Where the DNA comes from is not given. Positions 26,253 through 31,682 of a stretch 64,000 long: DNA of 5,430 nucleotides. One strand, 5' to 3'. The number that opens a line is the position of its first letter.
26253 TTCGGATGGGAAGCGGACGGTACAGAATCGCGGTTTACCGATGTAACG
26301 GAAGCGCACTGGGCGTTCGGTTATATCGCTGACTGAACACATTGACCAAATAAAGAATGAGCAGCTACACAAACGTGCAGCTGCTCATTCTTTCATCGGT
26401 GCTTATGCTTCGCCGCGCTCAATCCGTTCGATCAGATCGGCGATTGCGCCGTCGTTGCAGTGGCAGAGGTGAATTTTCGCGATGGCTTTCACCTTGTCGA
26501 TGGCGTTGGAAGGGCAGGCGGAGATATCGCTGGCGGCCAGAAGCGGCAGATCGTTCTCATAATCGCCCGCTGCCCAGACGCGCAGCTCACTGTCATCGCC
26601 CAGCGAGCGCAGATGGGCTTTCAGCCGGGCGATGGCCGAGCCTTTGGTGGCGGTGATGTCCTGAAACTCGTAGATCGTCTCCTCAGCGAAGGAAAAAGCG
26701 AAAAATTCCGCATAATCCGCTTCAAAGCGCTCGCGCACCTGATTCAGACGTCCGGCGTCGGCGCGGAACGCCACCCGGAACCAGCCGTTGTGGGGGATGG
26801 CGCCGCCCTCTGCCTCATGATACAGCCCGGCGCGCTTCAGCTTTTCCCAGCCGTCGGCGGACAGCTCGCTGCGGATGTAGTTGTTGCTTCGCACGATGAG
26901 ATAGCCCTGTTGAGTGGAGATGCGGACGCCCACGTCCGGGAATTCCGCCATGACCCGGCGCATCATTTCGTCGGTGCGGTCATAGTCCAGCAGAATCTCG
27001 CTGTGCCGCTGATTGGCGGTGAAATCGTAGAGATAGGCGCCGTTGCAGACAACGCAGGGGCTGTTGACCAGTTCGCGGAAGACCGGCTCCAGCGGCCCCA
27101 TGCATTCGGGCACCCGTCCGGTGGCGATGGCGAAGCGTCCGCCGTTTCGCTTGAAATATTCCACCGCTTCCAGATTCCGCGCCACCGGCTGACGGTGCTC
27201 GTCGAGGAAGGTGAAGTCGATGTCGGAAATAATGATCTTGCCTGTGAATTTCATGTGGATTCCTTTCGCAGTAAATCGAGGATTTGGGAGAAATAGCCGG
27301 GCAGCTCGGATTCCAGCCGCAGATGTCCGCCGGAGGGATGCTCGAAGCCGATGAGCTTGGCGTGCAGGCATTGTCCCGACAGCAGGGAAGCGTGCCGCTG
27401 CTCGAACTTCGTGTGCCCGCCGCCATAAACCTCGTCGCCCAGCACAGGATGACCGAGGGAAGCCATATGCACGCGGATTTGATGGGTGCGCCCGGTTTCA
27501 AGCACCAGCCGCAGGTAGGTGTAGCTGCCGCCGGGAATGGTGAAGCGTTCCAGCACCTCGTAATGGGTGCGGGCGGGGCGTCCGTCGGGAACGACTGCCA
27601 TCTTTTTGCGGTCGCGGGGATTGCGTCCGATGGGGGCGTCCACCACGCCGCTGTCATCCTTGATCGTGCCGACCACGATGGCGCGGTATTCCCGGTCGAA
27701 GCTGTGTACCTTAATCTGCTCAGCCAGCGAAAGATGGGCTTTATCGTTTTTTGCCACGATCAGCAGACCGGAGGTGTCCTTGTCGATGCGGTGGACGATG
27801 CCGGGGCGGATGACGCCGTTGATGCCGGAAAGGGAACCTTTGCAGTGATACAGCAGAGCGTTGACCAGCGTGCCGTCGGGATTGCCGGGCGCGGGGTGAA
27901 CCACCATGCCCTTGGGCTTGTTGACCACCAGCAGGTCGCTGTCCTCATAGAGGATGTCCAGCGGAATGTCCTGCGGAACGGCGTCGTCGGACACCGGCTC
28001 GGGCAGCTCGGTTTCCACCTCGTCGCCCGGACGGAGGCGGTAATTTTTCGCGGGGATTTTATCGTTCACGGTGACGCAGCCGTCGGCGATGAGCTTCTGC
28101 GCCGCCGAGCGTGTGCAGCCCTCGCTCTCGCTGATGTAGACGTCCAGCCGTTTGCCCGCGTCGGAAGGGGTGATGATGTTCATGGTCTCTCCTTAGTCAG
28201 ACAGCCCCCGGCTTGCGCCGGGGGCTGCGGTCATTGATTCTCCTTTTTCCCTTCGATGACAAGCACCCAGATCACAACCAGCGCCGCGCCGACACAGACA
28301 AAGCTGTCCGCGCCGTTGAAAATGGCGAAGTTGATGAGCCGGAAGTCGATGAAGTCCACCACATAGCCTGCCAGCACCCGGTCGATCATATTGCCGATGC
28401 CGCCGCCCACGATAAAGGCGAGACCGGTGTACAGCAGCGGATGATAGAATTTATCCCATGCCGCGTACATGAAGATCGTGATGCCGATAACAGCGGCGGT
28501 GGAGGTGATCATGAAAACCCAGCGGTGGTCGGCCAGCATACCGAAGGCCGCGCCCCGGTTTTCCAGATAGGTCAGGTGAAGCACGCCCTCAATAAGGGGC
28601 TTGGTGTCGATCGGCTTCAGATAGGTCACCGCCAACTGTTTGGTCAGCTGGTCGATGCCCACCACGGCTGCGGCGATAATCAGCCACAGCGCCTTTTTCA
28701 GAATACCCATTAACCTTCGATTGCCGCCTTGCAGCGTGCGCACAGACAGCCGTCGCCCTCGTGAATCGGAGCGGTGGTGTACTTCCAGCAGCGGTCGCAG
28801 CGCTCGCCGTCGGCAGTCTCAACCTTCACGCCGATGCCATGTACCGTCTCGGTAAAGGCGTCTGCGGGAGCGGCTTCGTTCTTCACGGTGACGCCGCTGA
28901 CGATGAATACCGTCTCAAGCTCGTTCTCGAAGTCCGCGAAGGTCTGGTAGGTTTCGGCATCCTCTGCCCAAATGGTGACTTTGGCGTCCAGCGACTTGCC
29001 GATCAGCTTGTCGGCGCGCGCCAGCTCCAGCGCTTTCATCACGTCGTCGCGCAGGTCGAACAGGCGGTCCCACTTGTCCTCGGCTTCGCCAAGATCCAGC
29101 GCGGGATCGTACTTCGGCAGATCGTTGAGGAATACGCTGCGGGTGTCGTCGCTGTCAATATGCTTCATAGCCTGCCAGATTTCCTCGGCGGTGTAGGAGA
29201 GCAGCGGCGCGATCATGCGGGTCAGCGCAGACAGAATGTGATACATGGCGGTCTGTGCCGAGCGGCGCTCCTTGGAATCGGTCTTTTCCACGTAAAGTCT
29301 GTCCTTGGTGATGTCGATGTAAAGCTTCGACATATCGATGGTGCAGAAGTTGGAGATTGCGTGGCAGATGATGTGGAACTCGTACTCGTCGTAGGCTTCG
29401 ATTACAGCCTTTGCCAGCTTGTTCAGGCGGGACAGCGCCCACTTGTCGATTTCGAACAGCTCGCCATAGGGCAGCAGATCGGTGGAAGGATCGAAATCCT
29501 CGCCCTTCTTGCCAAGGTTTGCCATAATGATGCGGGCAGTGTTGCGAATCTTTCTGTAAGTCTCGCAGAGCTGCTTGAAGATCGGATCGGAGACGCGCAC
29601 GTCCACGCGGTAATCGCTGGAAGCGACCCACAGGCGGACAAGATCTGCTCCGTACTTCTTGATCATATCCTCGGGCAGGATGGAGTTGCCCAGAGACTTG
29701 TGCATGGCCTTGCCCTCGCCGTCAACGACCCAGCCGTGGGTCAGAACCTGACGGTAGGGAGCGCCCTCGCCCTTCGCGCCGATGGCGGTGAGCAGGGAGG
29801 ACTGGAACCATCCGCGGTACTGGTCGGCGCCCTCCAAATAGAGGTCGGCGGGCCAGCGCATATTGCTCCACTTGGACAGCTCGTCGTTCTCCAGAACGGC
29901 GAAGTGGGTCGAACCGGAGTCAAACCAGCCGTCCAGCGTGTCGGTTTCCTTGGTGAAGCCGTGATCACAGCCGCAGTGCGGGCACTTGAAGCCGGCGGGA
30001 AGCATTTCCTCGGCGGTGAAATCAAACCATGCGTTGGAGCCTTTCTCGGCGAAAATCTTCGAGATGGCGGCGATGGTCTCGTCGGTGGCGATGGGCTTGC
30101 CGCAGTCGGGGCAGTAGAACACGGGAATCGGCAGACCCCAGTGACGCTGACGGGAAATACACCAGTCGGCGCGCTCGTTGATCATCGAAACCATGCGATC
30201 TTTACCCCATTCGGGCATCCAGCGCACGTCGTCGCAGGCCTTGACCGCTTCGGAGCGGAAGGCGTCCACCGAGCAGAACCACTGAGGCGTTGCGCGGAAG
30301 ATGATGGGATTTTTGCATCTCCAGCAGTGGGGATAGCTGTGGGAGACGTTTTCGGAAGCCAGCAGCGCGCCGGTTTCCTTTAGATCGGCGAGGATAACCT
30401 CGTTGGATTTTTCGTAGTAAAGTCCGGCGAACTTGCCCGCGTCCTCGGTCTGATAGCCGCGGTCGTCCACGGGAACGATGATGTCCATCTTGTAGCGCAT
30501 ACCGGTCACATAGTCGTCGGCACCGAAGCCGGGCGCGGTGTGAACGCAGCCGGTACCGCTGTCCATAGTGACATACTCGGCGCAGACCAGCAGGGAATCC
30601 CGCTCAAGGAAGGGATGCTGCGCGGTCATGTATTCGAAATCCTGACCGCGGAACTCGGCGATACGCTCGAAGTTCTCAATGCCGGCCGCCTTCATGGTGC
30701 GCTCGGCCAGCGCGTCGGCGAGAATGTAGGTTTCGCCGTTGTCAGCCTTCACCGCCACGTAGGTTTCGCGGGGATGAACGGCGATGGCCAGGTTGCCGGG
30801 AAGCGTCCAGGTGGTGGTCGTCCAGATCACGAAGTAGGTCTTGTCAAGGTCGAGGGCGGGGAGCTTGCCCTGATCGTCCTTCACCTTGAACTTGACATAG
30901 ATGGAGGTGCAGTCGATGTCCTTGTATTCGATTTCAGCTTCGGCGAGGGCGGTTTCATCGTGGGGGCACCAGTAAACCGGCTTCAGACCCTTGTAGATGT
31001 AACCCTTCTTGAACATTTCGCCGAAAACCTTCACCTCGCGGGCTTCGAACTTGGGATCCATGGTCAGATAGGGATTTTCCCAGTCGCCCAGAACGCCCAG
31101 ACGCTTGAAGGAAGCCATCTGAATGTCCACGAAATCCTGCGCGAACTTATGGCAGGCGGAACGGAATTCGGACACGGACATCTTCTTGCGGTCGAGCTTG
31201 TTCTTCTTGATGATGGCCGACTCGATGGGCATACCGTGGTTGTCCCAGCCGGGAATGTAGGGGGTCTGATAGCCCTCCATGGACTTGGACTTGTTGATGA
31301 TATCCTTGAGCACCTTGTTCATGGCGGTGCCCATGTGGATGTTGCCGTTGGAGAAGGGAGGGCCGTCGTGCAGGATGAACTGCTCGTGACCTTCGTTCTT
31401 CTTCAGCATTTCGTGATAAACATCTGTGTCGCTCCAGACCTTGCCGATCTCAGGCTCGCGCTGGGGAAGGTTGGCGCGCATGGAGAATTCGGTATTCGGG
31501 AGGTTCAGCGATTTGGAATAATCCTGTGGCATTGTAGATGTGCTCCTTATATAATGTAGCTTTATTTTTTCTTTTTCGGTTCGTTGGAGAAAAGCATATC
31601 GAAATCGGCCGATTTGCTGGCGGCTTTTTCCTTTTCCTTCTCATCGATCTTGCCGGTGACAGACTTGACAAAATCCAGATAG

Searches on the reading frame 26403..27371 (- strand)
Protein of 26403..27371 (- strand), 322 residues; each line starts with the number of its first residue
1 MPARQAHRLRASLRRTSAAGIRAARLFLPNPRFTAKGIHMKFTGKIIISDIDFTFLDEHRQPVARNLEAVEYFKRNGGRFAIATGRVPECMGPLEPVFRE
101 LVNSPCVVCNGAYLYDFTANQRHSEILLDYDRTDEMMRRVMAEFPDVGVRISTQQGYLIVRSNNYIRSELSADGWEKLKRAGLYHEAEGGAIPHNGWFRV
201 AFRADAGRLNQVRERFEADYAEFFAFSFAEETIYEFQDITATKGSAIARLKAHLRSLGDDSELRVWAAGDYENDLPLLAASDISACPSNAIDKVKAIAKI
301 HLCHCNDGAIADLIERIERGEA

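Call 13: search_protein_families(library=pfam, proteins=[window:26403-27371:-], max_evalue=0.001)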
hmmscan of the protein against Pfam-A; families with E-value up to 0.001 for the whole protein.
window:26403-27371:- (322 aa): 3 families
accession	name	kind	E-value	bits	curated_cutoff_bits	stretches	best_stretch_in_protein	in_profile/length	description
PF08282.18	Hydrolase_3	-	1.4e-27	97.5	20.9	1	47-314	1-255/255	haloacid dehalogenase-like hydrolase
PF05116.19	S6PP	-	1.8e-05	24.9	20.3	0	45-156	3-116/247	Sucrose-6F-phosphate phosphohydrolase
PF12710.13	HAD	-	0.00096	20.1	27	0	248-278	157-188/189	haloacid dehalogenase-like hydrolase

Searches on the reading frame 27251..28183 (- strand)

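Call 13: search_protein_families(library=pfam, proteins=[window:27251-28183:-], max_evalue=0.001)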
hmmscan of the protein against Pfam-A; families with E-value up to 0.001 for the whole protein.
window:27251-28183:- (310 aa): 2 families
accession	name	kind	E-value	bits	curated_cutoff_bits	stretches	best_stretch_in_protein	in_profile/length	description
PF00849.27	PseudoU_synth_2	-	2.7e-33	115.8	26.8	1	83-242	1-152/152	RNA pseudouridylate synthase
PF01479.30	S4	-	5.1e-10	39.4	22.8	1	12-56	2-48/48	S4 domain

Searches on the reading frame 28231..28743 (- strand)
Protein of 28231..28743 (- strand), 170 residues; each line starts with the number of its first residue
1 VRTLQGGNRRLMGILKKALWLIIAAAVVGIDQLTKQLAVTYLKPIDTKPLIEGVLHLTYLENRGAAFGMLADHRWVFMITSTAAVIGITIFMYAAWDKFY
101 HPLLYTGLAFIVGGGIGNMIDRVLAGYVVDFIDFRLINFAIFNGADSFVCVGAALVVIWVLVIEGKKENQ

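Call 13: search_protein_families(library=pfam, proteins=[window:28231-28743:-], max_evalue=0.001)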
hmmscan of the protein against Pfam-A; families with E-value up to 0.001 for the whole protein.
window:28231-28743:- (170 aa): 1 family
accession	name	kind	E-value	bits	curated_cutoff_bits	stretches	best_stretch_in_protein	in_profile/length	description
PF01252.23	Peptidase_A8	-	1.3e-39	136.1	25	1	23-161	1-141/142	Signal peptidase (SPase) II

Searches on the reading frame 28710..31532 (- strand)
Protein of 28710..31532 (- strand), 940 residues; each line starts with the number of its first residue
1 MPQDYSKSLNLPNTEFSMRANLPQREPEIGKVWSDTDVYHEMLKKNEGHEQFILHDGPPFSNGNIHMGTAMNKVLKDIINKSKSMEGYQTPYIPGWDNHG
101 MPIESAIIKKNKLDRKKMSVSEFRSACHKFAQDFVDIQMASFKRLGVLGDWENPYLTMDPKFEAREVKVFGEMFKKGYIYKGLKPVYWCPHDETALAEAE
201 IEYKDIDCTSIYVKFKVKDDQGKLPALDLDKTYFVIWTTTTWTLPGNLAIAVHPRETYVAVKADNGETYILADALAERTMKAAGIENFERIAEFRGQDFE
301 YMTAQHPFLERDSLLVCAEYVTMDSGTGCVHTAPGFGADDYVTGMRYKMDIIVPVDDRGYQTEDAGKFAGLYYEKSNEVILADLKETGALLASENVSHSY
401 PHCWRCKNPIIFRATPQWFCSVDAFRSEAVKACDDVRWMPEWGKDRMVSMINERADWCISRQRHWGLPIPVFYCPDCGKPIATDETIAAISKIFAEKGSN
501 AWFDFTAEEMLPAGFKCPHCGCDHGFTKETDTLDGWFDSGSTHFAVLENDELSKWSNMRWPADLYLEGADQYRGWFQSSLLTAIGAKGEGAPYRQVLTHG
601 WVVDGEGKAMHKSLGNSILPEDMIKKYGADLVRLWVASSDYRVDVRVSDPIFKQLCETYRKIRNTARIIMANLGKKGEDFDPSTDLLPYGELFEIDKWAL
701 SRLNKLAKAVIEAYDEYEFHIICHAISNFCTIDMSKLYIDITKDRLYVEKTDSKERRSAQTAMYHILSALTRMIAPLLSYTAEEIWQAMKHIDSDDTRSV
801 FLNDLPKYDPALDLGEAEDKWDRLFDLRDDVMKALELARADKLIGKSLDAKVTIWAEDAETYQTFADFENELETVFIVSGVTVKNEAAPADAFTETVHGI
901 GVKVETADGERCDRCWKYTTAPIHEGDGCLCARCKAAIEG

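Call 13: search_protein_families(library=pfam, proteins=[window:28710-31532:-], max_evalue=0.001)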
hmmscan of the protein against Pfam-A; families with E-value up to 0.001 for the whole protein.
window:28710-31532:- (940 aa): 6 families
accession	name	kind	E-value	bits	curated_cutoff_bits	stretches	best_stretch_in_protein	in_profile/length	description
PF00133.28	tRNA-synt_1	-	1.8e-134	449.1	22.7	1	31-647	4-413/414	tRNA synthetases class I (I, L, M and V)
PF08264.19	Anticodon_1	-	3.9e-36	124.6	25.1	1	696-854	1-148/148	Anticodon-binding domain of tRNA ligase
PF09334.17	tRNA-synt_1g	-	4.8e-22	78.7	20.1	1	59-204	8-138/391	tRNA synthetases class I (M)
PF01406.26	tRNA-synt_1e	-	1.2e-07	31.9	27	1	591-650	235-294/301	tRNA synthetases class I (C) catalytic domain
PF13603.12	tRNA-synt_1_2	-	0.00011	22.2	25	1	233-361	22-146/185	Leucyl-tRNA synthetase, editing domain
PF01921.24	tRNA-synt_1f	-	0.00046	19.7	27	0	597-666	270-339/360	tRNA synthetases class I (K)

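Call 46: find_related_loci(query=window:28710-31532:-, collection=genome_contigs, flank=10000)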
Query window:28710-31532:- (940 aa) in genome_contigs; peptide patterns used: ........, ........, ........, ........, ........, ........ (x = any residue, [..] = any of these).
375 stretches matched a pattern; 350 encode a relative of the query (tblastn E <= 1e-3); the best 80 are kept; 80 distinct loci.
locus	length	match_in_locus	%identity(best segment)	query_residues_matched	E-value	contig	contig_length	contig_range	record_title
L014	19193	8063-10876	81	1-938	0e+0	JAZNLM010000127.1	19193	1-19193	MAG: Candidatus Flemingiibacterium sp. isolate T1900044670_TS20190136.MAGScoT_cleanbin_000024 SGB_1580_k141_2350058, who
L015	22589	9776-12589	80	1-938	0e+0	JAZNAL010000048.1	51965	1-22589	MAG: Candidatus Flemingiibacterium sp. isolate T1900044747_TS20190213.MAGScoT_cleanbin_000029 SGB_2129_k141_269745, whol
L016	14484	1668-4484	78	1-940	0e+0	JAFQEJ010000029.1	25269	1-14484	MAG: Clostridia bacterium isolate RGIG1743 Goat_Cecum-3__c497320, whole genome shotgun sequence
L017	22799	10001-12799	72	1-938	0e+0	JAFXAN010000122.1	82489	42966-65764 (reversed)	MAG: Clostridia bacterium isolate RGIG6239 Sheep_Rectum-2__c731599, whole genome shotgun sequence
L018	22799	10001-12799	72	1-938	0e+0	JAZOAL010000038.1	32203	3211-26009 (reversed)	MAG: Eubacteriales bacterium isolate T1900044763_TS20190229.MAGScoT_cleanbin_000015 SGB_2380_k141_401099, whole genome s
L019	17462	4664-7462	71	1-938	0e+0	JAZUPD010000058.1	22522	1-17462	MAG: Eubacteriales bacterium isolate T1900044868_TS20190334.MAGScoT_cleanbin_000031 SGB_3148_k141_3414877, whole genome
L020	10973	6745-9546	71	1-939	0e+0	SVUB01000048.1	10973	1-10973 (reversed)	MAG: Oscillospiraceae bacterium isolate SIG710 NODE_97211_length_10973_cov_1.431127, whole genome shotgun sequence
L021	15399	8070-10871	71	1-939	0e+0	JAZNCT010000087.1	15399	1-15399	MAG: Eubacteriales bacterium isolate T1900044730_TS20190196.MAGScoT_cleanbin_000014 SGB_2004_k141_953998, whole genome s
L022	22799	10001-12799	70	1-937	0e+0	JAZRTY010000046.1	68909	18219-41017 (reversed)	MAG: Eubacteriales bacterium isolate T1900045338_YK20190027.MAGScoT_cleanbin_000008 SGB_6636_k141_1123223, whole genome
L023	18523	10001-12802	69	1-938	0e+0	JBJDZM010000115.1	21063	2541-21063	MAG: Eubacteriales bacterium isolate LOHA04_bin.016 NODE_855_length_21063_cov_13.444831, whole genome shotgun sequence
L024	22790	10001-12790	71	1-938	0e+0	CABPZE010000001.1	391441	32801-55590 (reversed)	MAG TPA_asm: uncultured Anaerotruncus sp. isolate MGYG-HGUT-00371 genome assembly, contig: GUT_GENOME008042_1, whole gen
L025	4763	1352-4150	69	1-937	0e+0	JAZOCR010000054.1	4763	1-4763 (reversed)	MAG: Eubacteriales bacterium isolate T1900044755_TS20190421.MAGScoT_cleanbin_000034 SGB_2270_k141_2919468, whole genome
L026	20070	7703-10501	69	1-938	0e+0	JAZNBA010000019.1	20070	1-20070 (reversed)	MAG: Eubacteriales bacterium isolate T1900044743_TS20190209.MAGScoT_cleanbin_000081 SGB_2092_k141_1099652, whole genome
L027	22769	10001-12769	71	1-938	0e+0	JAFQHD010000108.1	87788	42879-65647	MAG: Clostridia bacterium isolate RGIG1815 Goat_Cecum-5__c315166, whole genome shotgun sequence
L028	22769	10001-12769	71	1-938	0e+0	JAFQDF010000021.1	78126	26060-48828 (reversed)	MAG: Clostridia bacterium isolate RGIG1713 Goat_Cecum-2__c353324, whole genome shotgun sequence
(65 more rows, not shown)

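Call 82: search_protein_families(library=pfam, proteins=[L027:1-3522:-], max_evalue=0.001)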
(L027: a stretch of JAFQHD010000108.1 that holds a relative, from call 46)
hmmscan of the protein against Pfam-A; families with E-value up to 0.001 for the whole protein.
L027:1-3522:- (1174 aa): 1 family
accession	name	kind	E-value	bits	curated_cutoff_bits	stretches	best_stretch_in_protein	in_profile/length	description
PF18889.6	Beta_helix_3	-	7.4e-14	52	27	1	223-244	1-19/20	Beta helix repeat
